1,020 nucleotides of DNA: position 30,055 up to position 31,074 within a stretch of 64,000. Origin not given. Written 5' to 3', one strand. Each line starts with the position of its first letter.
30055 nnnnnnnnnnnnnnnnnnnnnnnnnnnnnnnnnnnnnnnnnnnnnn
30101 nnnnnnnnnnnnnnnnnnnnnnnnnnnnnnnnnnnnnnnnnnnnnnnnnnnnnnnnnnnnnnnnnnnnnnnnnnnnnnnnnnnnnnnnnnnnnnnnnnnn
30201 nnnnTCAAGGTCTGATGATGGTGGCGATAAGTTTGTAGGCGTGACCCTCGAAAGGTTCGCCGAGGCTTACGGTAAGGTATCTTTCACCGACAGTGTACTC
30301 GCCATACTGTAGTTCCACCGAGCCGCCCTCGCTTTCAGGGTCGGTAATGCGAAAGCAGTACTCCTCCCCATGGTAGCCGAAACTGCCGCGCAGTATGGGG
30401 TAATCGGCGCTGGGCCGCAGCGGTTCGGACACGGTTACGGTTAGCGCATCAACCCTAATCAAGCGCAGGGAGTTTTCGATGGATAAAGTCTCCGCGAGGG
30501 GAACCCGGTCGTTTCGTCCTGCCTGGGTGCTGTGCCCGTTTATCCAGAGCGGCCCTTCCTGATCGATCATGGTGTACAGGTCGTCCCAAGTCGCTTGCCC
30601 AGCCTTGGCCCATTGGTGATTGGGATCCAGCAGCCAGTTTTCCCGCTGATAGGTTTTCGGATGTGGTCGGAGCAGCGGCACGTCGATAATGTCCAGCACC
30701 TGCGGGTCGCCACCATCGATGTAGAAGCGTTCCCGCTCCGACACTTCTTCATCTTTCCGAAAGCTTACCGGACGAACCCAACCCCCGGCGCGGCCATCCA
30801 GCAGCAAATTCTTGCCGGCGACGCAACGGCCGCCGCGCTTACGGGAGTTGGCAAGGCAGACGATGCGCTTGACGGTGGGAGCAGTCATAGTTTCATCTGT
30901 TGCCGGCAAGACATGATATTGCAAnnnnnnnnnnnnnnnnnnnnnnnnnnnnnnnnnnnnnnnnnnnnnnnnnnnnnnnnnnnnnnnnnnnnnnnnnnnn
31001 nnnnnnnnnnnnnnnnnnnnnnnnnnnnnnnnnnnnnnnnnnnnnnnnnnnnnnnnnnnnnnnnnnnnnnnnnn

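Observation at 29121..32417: Translationally coupled operon (TrpF-like barrel / 99-aa protein / HEPN-like / Cys-motif protein / two DUF488): candidate uncharacterised conflict or nucleotide-processing system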

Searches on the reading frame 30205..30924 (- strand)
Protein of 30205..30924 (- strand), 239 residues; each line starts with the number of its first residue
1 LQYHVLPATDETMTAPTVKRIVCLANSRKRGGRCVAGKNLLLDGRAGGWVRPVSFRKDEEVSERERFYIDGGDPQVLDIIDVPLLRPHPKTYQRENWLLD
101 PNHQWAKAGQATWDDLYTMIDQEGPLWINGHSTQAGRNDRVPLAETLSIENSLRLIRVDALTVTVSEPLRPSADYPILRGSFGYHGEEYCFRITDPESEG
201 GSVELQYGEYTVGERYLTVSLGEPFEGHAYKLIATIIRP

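Call 4: search_protein_families(library=pfam, proteins=[window:30205-30924:-], max_evalue=0.1)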
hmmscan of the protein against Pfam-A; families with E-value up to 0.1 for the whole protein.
window:30205-30924:- (239 aa): 1 family
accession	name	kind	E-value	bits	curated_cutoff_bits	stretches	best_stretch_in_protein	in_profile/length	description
PF22557.2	DuOB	-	1.4e-63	215.2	27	1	19-236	1-210/210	Dual OB-containing domain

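Call 6: search_protein_families(library=ncbifam, proteins=[window:30205-30924:-], max_evalue=0.1)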
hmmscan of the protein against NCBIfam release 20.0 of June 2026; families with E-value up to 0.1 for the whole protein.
window:30205-30924:- (239 aa): 0 families

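Call 7: search_protein_families(library=padloc, proteins=[window:30205-30924:-], max_evalue=0.1)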
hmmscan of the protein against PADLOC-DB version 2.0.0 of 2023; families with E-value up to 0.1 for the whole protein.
window:30205-30924:- (239 aa): 4 families
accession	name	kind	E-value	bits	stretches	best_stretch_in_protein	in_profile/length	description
PDLC04653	PDC-M45A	-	4.3e-82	273.2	1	17-238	3-224/230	-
PDLC04654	PDC-M45A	-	2.7e-61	204.6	1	61-237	1-178/188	-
PDLC04655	PDC-M45A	-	1.8e-50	170.1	1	10-239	80-315/318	-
PDLC04656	PDC-M45A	-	1e-30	105.1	1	19-237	2-216/225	-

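Call 14: find_related_loci(query=window:30205-30888:-, collection=genome_contigs, flank=8000)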
Query window:30205-30888:- (227 aa) in genome_contigs; peptide patterns used: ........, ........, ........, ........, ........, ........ (x = any residue, [..] = any of these).
90 stretches matched a pattern; 8 encode a relative of the query (tblastn E <= 1e-3); 8 distinct loci.
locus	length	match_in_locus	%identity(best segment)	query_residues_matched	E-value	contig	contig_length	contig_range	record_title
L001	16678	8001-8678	80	2-227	5e-121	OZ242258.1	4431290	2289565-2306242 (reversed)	MAG: Dehalococcoidia bacterium isolate ebb30a51-fd80-4f91-a9df-d4bc6488b8f2 genome assembly, chromosome: 1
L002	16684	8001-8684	78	1-227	4e-117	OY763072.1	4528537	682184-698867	MAG: Dehalococcoidia bacterium isolate 40e540cc-5106-4b3b-ab2b-631d7f64572a genome assembly, chromosome: 1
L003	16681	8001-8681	69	1-227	1e-102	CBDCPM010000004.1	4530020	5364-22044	MAG: Dehalococcoidia bacterium isolate e106aa75-8e7b-471b-8364-be862cd00600 genome assembly, contig: contig_4, whole gen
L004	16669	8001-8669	65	5-227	6e-97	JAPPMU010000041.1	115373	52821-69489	MAG: Chloroflexota bacterium isolate RHO3_bin_54 NODE_397_length_115373_cov_15.314920, whole genome shotgun sequence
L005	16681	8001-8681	65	1-227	2e-96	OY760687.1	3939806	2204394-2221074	MAG: Dehalococcoidia bacterium isolate f61cd74f-1a2a-4ce7-9ca1-272438b93162 genome assembly, chromosome: 1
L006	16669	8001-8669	65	5-227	1e-94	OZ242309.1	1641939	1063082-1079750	MAG: Dehalococcoidia bacterium isolate 566077ff-fea0-4476-9990-131f9c0e49bb genome assembly, chromosome: 2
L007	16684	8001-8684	58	1-227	6e-87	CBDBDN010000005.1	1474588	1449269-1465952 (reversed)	MAG: Dehalococcoidia bacterium isolate 358923a9-09b8-419b-a7c8-a792b221afc8 genome assembly, contig: contig_5, whole gen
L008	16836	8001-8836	75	1-227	1e-72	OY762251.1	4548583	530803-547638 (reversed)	MAG: Dehalococcoidia bacterium isolate d71b8fac-47d3-446e-896e-fb0c20447f33 genome assembly, chromosome: 1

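Call 25: find_homologous_proteins(query=window:30205-30888:-, max_evalue=0.00001)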
Query window:30205-30888:- (227 aa): 2822 proteins with E <= 0.00001 among 3294 candidates; the best 120 are listed.
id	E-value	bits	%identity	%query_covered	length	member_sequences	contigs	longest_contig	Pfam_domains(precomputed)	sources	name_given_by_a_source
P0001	3.5e-153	526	100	100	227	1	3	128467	PF22557.3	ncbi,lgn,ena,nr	ncbi:MAG: hypothetical protein OXI54_14440 [Chloroflexota bacterium]|nr:hypothetical protein [Chloro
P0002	6.7e-121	420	80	100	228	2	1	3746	PF22557.3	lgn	-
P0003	1.6e-120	419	81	100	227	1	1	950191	PF22557.3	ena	-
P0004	1.2e-119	416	79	100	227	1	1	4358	PF22557.3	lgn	-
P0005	2.8e-119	415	80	100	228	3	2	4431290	PF22557.3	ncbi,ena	-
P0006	9.0e-119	413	81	100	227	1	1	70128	PF22557.3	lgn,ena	-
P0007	1.2e-118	413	81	100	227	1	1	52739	PF22557.3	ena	-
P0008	4.2e-118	411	79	100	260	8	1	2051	PF22557.3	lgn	-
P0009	7.2e-118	410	78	100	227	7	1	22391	PF22557.3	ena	-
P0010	1.2e-117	410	78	100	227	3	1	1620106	PF22557.3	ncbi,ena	-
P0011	1.2e-117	410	78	100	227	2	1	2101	PF22557.3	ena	-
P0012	1.8e-117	409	78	100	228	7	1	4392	PF22557.3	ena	-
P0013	2.2e-117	409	79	100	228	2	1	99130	PF22557.3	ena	-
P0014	1.1e-116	406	77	100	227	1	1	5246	PF22557.3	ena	-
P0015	2.3e-116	405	77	100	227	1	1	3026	PF22557.3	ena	-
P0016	2.4e-116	405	77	97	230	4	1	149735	PF22557.3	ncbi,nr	ncbi:MAG: hypothetical protein J4G13_03830 [Dehalococcoidia bacterium]|nr:hypothetical protein [Deha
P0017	4.2e-116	405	78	100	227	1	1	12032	PF22557.3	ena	-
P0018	1.3e-115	403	76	100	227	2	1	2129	PF22557.3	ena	-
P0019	5.0e-115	401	78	100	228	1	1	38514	PF22557.3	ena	-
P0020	1.1e-114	400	76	100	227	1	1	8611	PF22557.3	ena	-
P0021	2.6e-114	399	75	100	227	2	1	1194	PF22557.3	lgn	-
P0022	6.8e-114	397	75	100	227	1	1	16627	PF22557.3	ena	-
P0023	1.8e-113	396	75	100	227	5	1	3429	PF22557.3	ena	-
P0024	1.8e-112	393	75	100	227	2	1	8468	PF22557.3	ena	-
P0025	8.0e-112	391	75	100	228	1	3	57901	PF22557.3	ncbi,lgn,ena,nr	ncbi:MAG: hypothetical protein F4W95_12190 [Chloroflexi bacterium]|nr:hypothetical protein [Chlorofl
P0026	3.0e-111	389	74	100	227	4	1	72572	PF22557.3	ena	-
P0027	7.5e-110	384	74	100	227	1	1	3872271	PF22557.3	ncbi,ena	-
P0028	2.2e-109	383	74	98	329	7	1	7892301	PF22557.3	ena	-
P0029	4.8e-109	381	74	100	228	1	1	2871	PF22557.3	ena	-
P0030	1.8e-108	380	72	100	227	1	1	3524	PF22557.3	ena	-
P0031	1.1e-107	377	72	100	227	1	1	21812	PF22557.3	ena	-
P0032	4.6e-107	375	71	99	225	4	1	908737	PF22557.3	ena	-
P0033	9.9e-107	374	72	100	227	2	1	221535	PF22557.3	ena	-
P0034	1.1e-106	374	71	100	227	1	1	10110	PF22557.3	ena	-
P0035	4.0e-105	369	71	100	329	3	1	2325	PF22557.3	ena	-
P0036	9.0e-105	367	70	100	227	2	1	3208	PF22557.3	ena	-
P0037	1.7e-103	363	70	100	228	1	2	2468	PF22557.3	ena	-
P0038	5.5e-102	358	70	100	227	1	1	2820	PF22557.3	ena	-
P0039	4.8e-99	349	69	100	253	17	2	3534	PF22557.3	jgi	jgi:hypothetical protein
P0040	1.4e-97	344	67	100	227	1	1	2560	PF22557.3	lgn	-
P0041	1.3e-95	337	68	98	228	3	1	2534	PF22557.3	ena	-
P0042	1.1e-94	334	66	100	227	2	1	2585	PF22557.3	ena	-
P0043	1.4e-94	334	67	100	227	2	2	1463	PF22557.3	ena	-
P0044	7.6e-94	332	63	100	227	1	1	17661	PF22557.3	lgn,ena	-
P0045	1.3e-93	331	64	100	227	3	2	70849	PF22557.3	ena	-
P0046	2.0e-93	330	67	98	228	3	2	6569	PF22557.3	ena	-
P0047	4.1e-93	329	64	100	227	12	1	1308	PF22557.3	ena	-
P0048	7.8e-93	328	65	98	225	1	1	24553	PF22557.3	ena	-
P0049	8.9e-93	328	65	100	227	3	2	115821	PF22557.3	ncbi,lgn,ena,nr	ncbi:MAG: hypothetical protein OXL37_11470 [Chloroflexota bacterium]|nr:hypothetical protein [Chloro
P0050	9.9e-93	328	82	78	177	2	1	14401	PF22557.3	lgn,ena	-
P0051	1.9e-92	327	64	100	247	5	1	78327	PF22557.3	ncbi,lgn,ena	-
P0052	4.6e-92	326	64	100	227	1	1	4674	PF22557.3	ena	-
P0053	5.4e-92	326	65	100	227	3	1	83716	PF22557.3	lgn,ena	-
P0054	1.5e-91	324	65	100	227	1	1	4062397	PF22557.3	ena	-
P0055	2.5e-91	323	65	100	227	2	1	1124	PF22557.3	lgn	-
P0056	3.4e-91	323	64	98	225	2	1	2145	PF22557.3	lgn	-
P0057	2.5e-90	320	65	100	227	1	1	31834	PF22557.3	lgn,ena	-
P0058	2.6e-90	320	64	100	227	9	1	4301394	PF22557.3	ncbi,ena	-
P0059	3.7e-90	320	64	100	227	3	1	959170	PF22557.3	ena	-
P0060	4.6e-90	319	63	100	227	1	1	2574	PF22557.3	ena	-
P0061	5.6e-90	319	65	98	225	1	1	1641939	PF22557.3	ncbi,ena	-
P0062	1.1e-89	318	64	100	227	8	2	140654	PF22557.3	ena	-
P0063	4.0e-89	316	63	100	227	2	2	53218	PF22557.3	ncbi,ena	-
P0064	6.1e-89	316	62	100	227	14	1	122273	PF22557.3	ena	-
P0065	8.8e-89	315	63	100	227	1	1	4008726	PF22557.3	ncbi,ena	-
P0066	9.4e-89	315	64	100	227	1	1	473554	PF22557.3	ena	-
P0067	1.9e-88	314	63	100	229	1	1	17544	PF22557.3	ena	-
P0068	2.5e-88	314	62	100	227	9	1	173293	PF22557.3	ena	-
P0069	3.5e-88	313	63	98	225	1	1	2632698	PF22557.3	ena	-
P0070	6.5e-88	312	63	96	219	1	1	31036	PF22557.3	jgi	-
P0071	8.8e-88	312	61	100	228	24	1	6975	PF22557.3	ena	-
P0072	9.3e-88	312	63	100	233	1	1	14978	PF22557.3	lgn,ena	-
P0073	1.0e-87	312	63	98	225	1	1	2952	PF22557.3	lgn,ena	-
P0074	4.1e-87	310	61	100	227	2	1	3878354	PF22557.3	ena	-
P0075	4.3e-87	310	62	100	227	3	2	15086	PF22557.3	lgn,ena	-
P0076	4.9e-87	309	63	100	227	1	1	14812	PF22557.3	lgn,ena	-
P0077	7.2e-87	309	62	100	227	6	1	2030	PF22557.3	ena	-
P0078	1.9e-86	307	63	100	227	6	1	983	PF22557.3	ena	-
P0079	2.3e-86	307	62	100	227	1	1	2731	PF22557.3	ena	-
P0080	3.3e-86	307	62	100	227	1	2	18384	PF22557.3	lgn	-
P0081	3.9e-84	300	60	99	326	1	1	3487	PF22557.3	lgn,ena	-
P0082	1.2e-83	298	60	100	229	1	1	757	PF22557.3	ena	-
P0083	1.4e-83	298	69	84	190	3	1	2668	PF22557.3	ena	-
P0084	1.6e-83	298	61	100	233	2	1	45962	PF22557.3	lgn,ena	-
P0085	1.7e-82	295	61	100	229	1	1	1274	PF22557.3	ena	-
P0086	2.0e-82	294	60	99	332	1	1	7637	PF22557.3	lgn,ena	-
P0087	3.2e-82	294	59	100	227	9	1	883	PF22557.3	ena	-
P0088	3.7e-82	293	60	100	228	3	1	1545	PF22557.3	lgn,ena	-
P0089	3.6e-81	290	62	92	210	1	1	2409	PF22557.3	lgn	-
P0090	1.3e-80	288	58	99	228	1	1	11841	PF22557.3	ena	-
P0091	2.6e-80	287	57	100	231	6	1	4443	PF22557.3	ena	-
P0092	1.4e-79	285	57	100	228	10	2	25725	PF22557.3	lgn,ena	-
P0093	7.1e-79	283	58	100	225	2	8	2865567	PF22557.3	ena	-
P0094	1.8e-78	281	56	100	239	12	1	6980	PF22557.3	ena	-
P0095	1.9e-78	281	57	98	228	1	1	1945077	PF22557.3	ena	-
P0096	2.5e-78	281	57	100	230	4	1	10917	PF22557.3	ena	-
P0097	5.1e-78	280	57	99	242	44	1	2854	PF22557.3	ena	-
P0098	1.9e-77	278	58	97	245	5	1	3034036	PF22557.3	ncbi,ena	-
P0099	2.4e-77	278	55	99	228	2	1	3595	PF22557.3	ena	-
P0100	4.0e-77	277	57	100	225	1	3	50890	PF22557.3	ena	-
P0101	7.5e-76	273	65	82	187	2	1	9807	PF22557.3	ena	-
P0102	1.1e-75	272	54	99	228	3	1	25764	PF22557.3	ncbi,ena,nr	ncbi:MAG: hypothetical protein OXD46_01700 [Chloroflexi bacterium]|nr:hypothetical protein [Chlorofl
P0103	1.4e-75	272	56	100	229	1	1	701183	PF22557.3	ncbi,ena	-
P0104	1.4e-75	272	57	100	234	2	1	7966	PF22557.3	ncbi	-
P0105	1.5e-75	272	58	100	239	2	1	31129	PF22557.3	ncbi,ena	-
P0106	2.8e-75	271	62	91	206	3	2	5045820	PF22557.3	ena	-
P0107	8.9e-75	269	58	97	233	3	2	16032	PF22557.3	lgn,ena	-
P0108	1.1e-74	269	56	100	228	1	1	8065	PF22557.3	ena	-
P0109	1.2e-74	269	56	100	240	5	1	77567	PF22557.3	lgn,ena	-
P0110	1.2e-74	269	56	97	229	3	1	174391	PF22557.3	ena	-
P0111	2.4e-74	268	72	71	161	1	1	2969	PF22557.3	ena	-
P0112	2.5e-74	268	55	100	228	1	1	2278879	PF22557.3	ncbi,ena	-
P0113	5.3e-74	267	57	97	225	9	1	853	PF22557.3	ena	-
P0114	6.6e-74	266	56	99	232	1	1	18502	PF22557.3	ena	-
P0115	2.6e-73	264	55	99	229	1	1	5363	PF22557.3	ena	-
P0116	2.7e-73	264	54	98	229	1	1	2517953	PF22557.3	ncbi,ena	-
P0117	8.8e-73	263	54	99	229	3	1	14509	PF22557.3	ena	-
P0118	1.1e-72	262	57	100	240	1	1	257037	PF22557.3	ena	-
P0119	1.2e-72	262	57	100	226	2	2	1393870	PF22557.3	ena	-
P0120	1.4e-72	262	54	100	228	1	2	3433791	PF22557.3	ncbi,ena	-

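Call 26: find_encoding_contigs(protein=P0120, flank=7000, max_places=2)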
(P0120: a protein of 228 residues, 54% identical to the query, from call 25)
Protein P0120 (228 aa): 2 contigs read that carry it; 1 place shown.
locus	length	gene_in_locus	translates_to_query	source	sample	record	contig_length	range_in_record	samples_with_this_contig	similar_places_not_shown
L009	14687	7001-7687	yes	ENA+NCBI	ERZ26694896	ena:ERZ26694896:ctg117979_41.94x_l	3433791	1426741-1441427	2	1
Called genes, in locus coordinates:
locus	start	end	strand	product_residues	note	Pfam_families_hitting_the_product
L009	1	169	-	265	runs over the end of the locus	PF02358:Trehalose_PPase, PF08282:Hydrolase_3 (faint)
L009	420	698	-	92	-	-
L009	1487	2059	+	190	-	-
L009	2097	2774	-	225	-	PF07228:SpoIIE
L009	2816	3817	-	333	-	-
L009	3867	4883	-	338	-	PF00296:Bac_luciferase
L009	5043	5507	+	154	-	PF13577:SnoaL_4, PF12680:SnoaL_2 (weak)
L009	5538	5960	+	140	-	PF02635:DsrE (weak)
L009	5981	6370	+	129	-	PF02635:DsrE (weak)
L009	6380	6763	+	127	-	PF04077:DsrH (faint)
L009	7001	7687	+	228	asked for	PF22557:DuOB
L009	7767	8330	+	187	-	PF04343:DUF488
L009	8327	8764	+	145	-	PF04343:DUF488, PF22751:DUF488-N3a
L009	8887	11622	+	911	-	PF12349:Sterol-sensing (faint), PF03176:MMPL, PF00873:ACR_tran (weak)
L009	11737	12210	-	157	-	PF01475:FUR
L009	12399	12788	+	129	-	-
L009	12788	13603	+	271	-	PF01555:N6_N4_Mtase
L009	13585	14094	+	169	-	-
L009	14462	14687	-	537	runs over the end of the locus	PF00501:AMP-binding, PF13193:AMP-binding_C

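Call 27: find_encoding_contigs(protein=P0106, flank=7000, max_places=2)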
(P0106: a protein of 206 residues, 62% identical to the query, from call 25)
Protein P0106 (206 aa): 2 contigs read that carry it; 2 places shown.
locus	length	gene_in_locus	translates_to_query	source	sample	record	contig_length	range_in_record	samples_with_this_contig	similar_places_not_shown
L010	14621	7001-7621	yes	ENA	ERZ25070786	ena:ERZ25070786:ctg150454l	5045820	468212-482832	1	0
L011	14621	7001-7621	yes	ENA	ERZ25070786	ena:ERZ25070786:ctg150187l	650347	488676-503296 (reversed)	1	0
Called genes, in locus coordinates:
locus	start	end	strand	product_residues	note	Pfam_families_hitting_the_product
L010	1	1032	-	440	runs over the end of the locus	PF01695:IstB_IS21, PF00931:NB-ARC (faint), PF13191:AAA_16 (faint), PF13604:AAA_30 (faint), PF00004:AAA (faint), PF02562:PhoH (faint), PF00308:Bac_DnaA (weak), PF01695:IstB_IS21, +1 more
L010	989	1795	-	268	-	-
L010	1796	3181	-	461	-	PF00772:DnaB, PF03796:DnaB_C, PF13481:AAA_25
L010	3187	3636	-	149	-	PF01281:Ribosomal_L9_N, PF03948:Ribosomal_L9_C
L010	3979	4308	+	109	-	-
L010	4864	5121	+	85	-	PF02943:FeThRed_B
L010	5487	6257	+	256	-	-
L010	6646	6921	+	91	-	-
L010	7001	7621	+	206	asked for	PF22557:DuOB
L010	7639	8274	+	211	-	PF04343:DUF488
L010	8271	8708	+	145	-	PF04343:DUF488, PF22751:DUF488-N3a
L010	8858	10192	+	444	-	-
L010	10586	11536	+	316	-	PF02126:PTE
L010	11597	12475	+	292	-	PF00296:Bac_luciferase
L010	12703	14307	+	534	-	PF02776:TPP_enzyme_N, PF00205:TPP_enzyme_M, PF02775:TPP_enzyme_C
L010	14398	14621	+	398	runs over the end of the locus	PF00270:DEAD, PF04851:ResIII, PF18766:SWI2_SNF2 (weak), PF16203:ERCC3_RAD25_C, PF00271:Helicase_C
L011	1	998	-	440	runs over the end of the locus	PF00931:NB-ARC (faint), PF01695:IstB_IS21, PF13191:AAA_16 (faint), PF13604:AAA_30 (faint), PF00004:AAA (faint), PF02562:PhoH (faint), PF00308:Bac_DnaA (weak), PF01695:IstB_IS21, +1 more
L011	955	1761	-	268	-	-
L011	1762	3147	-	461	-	PF00772:DnaB, PF03796:DnaB_C, PF13481:AAA_25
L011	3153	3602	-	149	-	PF01281:Ribosomal_L9_N, PF03948:Ribosomal_L9_C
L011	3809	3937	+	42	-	-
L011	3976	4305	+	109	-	-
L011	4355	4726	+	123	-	-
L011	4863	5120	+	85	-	PF02943:FeThRed_B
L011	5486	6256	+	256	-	-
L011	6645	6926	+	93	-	-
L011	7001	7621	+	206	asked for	PF22557:DuOB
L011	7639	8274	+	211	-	PF04343:DUF488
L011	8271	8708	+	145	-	PF04343:DUF488, PF22751:DUF488-N3a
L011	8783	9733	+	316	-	PF02126:PTE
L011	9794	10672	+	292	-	PF00296:Bac_luciferase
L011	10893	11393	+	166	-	PF02776:TPP_enzyme_N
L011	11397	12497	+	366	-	PF00205:TPP_enzyme_M, PF02775:TPP_enzyme_C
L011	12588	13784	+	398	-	PF00270:DEAD, PF04851:ResIII, PF18766:SWI2_SNF2 (weak), PF16203:ERCC3_RAD25_C, PF00271:Helicase_C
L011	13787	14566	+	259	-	-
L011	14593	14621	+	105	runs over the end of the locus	PF13589:HATPase_c_3 (weak)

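Call 28: find_encoding_contigs(protein=P0098, flank=7000, max_places=2)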
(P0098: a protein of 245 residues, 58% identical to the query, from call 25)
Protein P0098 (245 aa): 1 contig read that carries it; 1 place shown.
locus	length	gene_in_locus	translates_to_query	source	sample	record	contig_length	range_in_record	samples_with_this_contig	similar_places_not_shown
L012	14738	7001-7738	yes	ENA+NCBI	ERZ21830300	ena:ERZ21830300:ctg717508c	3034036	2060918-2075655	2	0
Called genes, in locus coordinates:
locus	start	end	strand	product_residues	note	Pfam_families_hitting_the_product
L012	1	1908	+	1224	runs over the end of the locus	PF02687:FtsX (weak)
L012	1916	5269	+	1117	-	PF02687:FtsX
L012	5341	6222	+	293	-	PF00005:ABC_tran, PF02463:SMC_N (faint), PF00448:SRP54 (faint)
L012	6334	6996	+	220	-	PF00005:ABC_tran, PF02463:SMC_N (faint), PF13304:AAA_21 (faint)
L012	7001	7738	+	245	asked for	PF22557:DuOB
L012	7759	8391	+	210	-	PF04343:DUF488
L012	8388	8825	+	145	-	PF04343:DUF488, PF22751:DUF488-N3a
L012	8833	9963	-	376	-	PF01408:GFO_IDH_MocA, PF22725:GFO_IDH_MocA_C3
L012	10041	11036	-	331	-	PF01408:GFO_IDH_MocA (weak), PF02894:GFO_IDH_MocA_C, PF22725:GFO_IDH_MocA_C3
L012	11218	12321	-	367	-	PF00091:Tubulin, PF12327:FtsZ_C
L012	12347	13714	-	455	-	PF00012:HSP70 (faint), PF02491:SHS2_FTSA, PF06723:MreB_Mbl, PF06277:EutA (weak), PF11104:PilM_2 (weak), PF14450:FtsA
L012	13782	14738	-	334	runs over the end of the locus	PF01795:Methyltransf_5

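Call 51: search_dna_similar(query=window:30205-30888:-, collection=plasmids, mode=protein, max_rows=30, rows=spread)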
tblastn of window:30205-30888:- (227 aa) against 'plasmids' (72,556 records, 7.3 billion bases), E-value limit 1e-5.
Records with a match: 22; places in all: 22; records where one place covers at least 80% of the query: 19.
Best place of each record, by identity: <60% 22.
By first word of the organism name: Citrobacter 6; Acinetobacter 4; Klebsiella 3; Salmonella 3; Moraxella 2; Agrobacterium 1; Allochromatium 1; Rhodovastum 1; Leclercia 1.
By predicted mobility (MOB-suite, as given by PLSDB): non-mobilizable 14; mobilizable 7; conjugative 1.
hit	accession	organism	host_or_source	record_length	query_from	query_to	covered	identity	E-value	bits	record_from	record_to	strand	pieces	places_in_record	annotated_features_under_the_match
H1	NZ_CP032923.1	Agrobacterium tumefaciens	Euonymus sp.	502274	1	227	100%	40.0%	2e-40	154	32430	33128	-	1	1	hypothetical protein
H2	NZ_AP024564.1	Allochromatium tepidum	-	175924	2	227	100%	36.7%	9e-34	134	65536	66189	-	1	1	hypothetical protein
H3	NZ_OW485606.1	Rhodovastum atsumiense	-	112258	7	227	97%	36.3%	3e-30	124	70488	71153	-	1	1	hypothetical protein | DUF488 domain-containing protein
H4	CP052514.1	Klebsiella pneumoniae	Homo sapiens,blood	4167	9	225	96%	30.8%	2e-16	84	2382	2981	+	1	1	record has no annotation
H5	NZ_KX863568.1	Citrobacter freundii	environmental; wetland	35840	9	225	96%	30.8%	1e-13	76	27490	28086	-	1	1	hypothetical protein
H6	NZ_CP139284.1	Acinetobacter pittii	Homo sapiens,Catheter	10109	6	225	97%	30.3%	3e-16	84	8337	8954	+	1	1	hypothetical protein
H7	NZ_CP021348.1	Acinetobacter baumannii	Homo sapiens,blood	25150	6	225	97%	30.3%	3e-16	84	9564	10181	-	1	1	hypothetical protein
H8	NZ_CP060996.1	Acinetobacter baumannii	Homo sapiens,Faecal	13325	6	225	97%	30.3%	3e-16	84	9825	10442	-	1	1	hypothetical protein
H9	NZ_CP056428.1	Klebsiella pneumoniae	culture,Wastewater influent sample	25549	5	225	97%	30.0%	1e-19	94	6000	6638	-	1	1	hypothetical protein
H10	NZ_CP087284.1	Leclercia adecarboxylata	pig feed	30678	5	225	97%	29.5%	3e-20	96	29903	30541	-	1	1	hypothetical protein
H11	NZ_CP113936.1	Acinetobacter sp. ESL0695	Melipona lateralis,Rain forest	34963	1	225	99%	28.6%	8e-12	71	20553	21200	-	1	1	hypothetical protein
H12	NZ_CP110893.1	Citrobacter freundii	Homo sapiens,urine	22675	5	225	97%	29.1%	3e-19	93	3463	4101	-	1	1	hypothetical protein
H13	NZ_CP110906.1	Citrobacter freundii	Homo sapiens,urine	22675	5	225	97%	29.1%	3e-19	93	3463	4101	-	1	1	hypothetical protein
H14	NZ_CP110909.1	Citrobacter freundii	Homo sapiens,blood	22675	5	225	97%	29.1%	3e-19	93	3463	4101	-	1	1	hypothetical protein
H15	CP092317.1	Salmonella enterica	-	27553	5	225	97%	29.1%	3e-19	93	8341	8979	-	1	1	record has no annotation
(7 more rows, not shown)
